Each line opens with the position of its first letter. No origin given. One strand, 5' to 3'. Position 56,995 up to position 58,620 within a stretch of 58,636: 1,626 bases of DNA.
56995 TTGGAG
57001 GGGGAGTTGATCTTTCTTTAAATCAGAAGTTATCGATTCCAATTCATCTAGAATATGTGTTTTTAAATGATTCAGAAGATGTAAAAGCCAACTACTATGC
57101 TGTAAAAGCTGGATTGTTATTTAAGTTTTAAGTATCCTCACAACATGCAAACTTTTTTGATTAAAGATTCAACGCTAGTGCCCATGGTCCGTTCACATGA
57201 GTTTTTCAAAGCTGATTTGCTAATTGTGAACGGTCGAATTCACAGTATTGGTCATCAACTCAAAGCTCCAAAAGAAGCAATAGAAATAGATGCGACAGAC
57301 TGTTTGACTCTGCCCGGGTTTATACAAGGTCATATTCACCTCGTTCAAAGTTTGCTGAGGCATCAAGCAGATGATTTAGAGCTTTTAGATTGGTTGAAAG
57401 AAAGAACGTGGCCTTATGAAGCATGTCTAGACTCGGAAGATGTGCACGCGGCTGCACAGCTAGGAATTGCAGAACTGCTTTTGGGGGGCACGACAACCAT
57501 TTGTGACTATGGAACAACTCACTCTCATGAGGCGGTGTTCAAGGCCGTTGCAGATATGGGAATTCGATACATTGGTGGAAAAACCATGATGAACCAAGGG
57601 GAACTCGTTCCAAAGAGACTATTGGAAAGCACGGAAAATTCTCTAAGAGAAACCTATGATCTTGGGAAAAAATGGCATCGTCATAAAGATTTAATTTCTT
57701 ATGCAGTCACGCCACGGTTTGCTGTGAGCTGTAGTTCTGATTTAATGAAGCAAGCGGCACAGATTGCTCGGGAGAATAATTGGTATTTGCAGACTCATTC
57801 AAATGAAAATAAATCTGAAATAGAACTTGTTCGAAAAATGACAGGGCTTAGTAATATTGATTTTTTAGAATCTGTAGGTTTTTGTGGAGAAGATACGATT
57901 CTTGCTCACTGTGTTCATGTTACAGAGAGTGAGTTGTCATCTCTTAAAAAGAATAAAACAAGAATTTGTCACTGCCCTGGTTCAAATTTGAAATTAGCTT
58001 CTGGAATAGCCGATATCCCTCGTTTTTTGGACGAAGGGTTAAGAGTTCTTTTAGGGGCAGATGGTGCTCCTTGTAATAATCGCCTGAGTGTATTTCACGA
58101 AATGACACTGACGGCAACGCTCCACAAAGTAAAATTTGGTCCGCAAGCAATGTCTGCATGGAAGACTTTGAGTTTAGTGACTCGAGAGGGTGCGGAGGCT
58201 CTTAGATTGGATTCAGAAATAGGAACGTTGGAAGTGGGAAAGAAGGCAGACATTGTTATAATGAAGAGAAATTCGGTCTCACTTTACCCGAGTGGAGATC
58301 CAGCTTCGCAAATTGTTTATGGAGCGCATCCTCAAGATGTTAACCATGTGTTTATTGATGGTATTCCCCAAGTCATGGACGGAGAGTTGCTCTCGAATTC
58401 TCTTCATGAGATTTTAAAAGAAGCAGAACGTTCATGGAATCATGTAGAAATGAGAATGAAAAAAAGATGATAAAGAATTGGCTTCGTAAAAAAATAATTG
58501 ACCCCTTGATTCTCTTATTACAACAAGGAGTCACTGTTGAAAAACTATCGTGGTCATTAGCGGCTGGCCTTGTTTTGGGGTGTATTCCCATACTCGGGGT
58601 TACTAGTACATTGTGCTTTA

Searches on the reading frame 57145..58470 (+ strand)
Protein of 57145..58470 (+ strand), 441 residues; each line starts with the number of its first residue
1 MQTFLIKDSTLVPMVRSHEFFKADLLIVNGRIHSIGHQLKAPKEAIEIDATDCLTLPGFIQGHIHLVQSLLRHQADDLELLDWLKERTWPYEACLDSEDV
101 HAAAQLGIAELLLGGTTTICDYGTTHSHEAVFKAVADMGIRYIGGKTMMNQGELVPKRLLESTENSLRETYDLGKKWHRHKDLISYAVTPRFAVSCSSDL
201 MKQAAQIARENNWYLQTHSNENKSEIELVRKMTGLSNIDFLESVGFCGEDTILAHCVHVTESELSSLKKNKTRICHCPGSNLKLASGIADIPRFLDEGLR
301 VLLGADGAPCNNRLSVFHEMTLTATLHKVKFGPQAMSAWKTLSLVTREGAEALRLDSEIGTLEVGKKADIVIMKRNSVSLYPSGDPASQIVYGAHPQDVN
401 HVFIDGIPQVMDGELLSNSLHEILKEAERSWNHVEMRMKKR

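Call 102: search_protein_families(library=pfam, proteins=[window:57145-58470:+], max_evalue=0.0001)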
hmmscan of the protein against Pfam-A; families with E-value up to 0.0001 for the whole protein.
window:57145-58470:+ (441 aa): 2 families
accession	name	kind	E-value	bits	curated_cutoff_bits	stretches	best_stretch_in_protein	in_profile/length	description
PF01979.26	Amidohydro_1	-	6.4e-68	230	25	1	56-406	3-342/345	Amidohydrolase family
PF07969.17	Amidohydro_3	-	5.9e-19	69.3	29.7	1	96-386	153-457/472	Amidohydrolase family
